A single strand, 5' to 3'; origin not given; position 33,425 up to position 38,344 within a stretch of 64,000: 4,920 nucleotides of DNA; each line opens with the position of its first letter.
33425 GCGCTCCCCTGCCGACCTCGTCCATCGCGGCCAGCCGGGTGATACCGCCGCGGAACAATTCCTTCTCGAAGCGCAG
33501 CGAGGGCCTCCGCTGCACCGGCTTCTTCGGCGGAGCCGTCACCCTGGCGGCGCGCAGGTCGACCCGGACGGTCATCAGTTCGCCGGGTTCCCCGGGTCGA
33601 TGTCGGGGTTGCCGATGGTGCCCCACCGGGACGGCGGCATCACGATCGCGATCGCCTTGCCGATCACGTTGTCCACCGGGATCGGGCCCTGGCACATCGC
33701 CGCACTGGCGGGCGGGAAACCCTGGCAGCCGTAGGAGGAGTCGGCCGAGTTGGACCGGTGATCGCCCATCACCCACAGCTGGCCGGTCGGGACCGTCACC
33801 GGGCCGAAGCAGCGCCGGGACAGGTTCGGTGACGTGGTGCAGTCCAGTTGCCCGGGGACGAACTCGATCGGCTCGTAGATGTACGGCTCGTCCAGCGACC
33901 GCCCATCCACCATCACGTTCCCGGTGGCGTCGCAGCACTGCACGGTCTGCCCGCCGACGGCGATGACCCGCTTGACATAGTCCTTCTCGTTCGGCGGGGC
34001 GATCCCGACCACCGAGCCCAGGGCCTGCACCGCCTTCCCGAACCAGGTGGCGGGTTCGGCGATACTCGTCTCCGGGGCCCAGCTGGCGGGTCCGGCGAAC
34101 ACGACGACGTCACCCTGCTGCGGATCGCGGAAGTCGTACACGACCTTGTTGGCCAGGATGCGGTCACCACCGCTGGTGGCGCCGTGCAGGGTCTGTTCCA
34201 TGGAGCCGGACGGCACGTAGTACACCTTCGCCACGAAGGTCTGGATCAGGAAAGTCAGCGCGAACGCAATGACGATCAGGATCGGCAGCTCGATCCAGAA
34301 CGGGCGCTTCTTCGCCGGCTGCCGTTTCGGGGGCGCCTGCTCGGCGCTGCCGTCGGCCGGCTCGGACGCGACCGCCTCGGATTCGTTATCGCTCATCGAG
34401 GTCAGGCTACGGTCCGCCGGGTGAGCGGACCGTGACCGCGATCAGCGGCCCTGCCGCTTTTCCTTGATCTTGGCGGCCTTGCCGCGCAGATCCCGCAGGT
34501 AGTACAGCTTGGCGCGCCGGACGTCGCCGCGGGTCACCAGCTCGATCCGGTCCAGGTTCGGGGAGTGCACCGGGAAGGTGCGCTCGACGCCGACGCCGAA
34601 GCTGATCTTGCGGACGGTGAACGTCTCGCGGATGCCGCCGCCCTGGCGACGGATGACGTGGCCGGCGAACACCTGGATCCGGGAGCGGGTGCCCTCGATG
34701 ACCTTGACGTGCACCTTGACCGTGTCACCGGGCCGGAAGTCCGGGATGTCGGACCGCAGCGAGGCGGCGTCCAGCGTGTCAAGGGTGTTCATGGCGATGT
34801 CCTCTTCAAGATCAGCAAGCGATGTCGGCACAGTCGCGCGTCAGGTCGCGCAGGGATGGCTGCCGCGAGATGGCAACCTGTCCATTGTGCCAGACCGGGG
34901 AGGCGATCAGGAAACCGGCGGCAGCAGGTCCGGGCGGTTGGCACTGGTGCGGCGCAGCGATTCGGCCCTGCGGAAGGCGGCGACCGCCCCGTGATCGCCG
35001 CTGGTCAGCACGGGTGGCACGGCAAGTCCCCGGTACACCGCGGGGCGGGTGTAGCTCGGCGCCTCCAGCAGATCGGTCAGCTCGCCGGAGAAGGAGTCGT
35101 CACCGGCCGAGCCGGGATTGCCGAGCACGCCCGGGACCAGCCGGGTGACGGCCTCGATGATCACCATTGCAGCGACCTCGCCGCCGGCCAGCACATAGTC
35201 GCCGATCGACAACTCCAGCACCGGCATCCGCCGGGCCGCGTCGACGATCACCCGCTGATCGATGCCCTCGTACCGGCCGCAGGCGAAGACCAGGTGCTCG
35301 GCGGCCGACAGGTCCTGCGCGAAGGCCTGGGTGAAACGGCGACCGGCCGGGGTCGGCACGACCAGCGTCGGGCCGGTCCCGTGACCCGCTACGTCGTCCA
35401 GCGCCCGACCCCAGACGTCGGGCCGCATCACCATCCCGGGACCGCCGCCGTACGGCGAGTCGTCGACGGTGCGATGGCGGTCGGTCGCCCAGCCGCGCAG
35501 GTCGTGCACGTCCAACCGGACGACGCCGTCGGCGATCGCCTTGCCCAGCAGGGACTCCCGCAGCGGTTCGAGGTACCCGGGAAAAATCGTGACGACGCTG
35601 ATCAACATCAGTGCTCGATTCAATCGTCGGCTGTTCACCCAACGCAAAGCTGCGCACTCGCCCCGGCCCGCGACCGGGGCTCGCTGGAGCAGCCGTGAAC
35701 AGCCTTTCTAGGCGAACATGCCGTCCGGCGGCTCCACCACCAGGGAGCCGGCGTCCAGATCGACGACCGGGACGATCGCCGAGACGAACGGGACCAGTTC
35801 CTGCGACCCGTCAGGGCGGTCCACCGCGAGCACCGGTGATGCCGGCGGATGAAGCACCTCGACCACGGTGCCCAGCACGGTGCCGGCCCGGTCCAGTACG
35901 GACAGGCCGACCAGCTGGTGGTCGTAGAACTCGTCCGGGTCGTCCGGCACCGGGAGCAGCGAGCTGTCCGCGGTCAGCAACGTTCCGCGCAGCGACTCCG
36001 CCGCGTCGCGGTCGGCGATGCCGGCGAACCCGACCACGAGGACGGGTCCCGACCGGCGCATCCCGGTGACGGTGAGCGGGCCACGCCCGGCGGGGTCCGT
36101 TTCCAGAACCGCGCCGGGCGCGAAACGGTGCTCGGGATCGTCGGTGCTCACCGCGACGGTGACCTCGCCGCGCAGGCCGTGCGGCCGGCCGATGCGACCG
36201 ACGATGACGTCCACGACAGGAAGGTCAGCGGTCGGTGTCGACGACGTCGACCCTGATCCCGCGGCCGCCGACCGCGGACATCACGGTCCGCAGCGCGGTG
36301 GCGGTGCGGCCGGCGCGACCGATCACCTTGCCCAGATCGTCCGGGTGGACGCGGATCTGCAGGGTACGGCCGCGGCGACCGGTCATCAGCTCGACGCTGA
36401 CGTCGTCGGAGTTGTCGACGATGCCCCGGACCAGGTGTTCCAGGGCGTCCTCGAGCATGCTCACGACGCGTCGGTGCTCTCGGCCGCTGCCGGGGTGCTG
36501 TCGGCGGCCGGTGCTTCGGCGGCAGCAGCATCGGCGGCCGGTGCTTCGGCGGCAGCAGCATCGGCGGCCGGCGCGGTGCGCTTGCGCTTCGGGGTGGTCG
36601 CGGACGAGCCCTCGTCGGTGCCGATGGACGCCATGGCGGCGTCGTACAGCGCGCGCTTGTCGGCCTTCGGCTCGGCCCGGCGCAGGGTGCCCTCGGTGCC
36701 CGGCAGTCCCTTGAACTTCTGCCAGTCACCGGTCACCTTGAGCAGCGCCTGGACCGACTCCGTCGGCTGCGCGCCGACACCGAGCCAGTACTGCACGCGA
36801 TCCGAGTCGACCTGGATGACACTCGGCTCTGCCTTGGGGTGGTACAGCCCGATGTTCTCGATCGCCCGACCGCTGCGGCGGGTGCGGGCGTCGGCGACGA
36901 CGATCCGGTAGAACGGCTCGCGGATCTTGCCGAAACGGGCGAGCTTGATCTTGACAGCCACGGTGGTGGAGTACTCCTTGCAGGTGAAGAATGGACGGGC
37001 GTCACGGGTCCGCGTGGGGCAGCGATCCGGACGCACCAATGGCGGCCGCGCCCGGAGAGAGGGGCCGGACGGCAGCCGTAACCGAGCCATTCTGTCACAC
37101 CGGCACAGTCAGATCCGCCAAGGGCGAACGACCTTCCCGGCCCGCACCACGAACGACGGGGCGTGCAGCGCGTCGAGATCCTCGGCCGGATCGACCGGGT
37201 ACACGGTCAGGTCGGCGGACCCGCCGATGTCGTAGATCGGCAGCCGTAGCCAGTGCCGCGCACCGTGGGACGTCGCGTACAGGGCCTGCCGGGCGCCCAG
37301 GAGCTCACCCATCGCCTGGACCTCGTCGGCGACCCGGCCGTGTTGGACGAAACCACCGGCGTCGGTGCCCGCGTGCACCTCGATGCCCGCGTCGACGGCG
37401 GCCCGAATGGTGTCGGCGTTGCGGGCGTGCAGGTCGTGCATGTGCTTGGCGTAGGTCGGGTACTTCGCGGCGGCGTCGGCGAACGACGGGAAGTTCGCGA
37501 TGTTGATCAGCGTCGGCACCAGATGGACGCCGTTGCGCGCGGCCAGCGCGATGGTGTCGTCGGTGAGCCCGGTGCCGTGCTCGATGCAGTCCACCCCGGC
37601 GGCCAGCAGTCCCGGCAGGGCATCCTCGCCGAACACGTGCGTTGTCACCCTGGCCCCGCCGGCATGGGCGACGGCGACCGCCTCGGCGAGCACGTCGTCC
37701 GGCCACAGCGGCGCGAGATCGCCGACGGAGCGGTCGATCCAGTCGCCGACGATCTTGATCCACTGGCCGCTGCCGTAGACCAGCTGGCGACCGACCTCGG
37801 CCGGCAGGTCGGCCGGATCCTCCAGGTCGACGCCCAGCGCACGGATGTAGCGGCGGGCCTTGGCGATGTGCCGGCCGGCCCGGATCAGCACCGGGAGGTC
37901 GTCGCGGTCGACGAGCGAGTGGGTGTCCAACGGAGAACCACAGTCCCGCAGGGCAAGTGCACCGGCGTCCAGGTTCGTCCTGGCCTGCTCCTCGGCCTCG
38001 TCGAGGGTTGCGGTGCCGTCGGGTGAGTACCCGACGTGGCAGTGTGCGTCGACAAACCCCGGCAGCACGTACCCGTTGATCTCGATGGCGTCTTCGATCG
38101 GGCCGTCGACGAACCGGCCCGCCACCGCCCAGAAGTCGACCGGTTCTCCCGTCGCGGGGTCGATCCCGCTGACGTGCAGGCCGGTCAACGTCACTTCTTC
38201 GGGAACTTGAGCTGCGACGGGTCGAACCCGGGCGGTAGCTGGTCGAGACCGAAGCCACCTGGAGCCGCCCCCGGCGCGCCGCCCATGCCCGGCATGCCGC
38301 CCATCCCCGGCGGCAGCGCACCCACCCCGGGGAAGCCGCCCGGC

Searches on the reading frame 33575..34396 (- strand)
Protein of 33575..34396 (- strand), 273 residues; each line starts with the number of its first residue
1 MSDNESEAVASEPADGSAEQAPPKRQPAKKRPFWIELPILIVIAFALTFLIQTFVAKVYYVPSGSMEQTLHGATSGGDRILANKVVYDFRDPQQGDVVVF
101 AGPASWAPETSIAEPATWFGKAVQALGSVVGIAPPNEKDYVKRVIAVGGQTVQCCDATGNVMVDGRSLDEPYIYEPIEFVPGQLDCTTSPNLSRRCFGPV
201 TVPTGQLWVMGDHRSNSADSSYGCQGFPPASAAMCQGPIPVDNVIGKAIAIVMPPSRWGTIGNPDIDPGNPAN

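Call 72: search_protein_families(library=pfam, proteins=[window:33575-34396:-], max_evalue=0.00001)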
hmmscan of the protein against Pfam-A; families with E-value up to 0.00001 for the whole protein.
window:33575-34396:- (273 aa): 1 family
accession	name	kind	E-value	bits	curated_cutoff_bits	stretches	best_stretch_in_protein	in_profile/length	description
PF10502.14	Peptidase_S26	-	8.8e-39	133.6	22.9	1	35-252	2-167/168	Signal peptidase, peptidase S26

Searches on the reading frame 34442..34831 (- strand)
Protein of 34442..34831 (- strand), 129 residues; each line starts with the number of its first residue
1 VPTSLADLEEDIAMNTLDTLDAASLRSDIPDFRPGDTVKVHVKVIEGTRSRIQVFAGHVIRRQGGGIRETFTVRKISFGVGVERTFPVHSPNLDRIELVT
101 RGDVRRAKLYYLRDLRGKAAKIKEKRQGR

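Call 72: search_protein_families(library=pfam, proteins=[window:34442-34831:-], max_evalue=0.00001)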
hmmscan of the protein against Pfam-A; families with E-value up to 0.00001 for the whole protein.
window:34442-34831:- (129 aa): 1 family
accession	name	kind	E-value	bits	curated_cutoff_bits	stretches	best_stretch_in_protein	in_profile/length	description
PF01245.26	Ribosomal_L19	-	2.6e-50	169.5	22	1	16-125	2-111/111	Ribosomal protein L19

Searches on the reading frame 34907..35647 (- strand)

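Call 72: search_protein_families(library=pfam, proteins=[window:34907-35647:-], max_evalue=0.00001)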
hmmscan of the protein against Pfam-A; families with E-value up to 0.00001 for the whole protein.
window:34907-35647:- (246 aa): 1 family
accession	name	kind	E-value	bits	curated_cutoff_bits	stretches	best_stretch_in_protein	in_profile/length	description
PF01746.26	tRNA_m1G_MT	-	4.6e-58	196.6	27.3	1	35-239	2-195/195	tRNA (Guanine-1)-methyltransferase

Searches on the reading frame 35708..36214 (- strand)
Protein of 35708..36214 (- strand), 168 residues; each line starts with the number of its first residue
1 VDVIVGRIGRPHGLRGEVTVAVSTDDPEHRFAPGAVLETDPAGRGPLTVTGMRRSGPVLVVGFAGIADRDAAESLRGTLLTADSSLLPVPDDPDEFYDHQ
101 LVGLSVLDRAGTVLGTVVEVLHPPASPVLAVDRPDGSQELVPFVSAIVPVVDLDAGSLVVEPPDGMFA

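Call 72: search_protein_families(library=pfam, proteins=[window:35708-36214:-], max_evalue=0.00001)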
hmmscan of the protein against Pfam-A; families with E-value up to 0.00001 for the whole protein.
window:35708-36214:- (168 aa): 3 families
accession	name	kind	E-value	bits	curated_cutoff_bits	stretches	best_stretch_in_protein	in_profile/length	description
PF01782.24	RimM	-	4.6e-21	75.3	23.5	1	5-84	2-82/84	RimM N-terminal domain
PF24986.1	PRC_RimM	-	5.1e-18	64.9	27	1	99-166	2-69/69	RimM PRC barrel domain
PF05239.21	PRC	-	8.8e-11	42.1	21.2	1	93-165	1-76/78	PRC-barrel domain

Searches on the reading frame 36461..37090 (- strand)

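Call 72: search_protein_families(library=pfam, proteins=[window:36461-37090:-], max_evalue=0.00001)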
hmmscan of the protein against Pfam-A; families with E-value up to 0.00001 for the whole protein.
window:36461-37090:- (209 aa): 1 family
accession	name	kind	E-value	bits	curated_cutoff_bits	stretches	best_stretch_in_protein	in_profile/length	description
PF00886.24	Ribosomal_S16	-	1.5e-24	86.1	27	1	52-110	1-62/62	Ribosomal protein S16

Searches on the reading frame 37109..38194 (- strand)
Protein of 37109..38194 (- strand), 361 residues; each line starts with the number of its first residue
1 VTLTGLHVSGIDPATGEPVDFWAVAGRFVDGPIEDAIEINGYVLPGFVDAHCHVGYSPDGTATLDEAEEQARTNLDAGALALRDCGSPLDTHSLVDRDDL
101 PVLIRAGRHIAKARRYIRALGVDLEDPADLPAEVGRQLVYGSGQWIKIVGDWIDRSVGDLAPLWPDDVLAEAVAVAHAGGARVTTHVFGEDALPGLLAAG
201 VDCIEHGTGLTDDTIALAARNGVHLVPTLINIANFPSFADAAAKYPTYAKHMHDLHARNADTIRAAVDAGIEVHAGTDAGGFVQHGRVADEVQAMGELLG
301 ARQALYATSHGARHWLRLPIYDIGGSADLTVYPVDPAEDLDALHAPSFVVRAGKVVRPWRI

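Call 72: search_protein_families(library=pfam, proteins=[window:37109-38194:-], max_evalue=0.00001)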
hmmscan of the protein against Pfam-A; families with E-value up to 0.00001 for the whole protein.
window:37109-38194:- (361 aa): 2 families
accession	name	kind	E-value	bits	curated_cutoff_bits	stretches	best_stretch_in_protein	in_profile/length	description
PF01979.26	Amidohydro_1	-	6.5e-13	49.1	25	1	42-299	1-282/345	Amidohydrolase family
PF07969.17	Amidohydro_3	-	5.3e-07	29.9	29.7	0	161-356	250-471/472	Amidohydrolase family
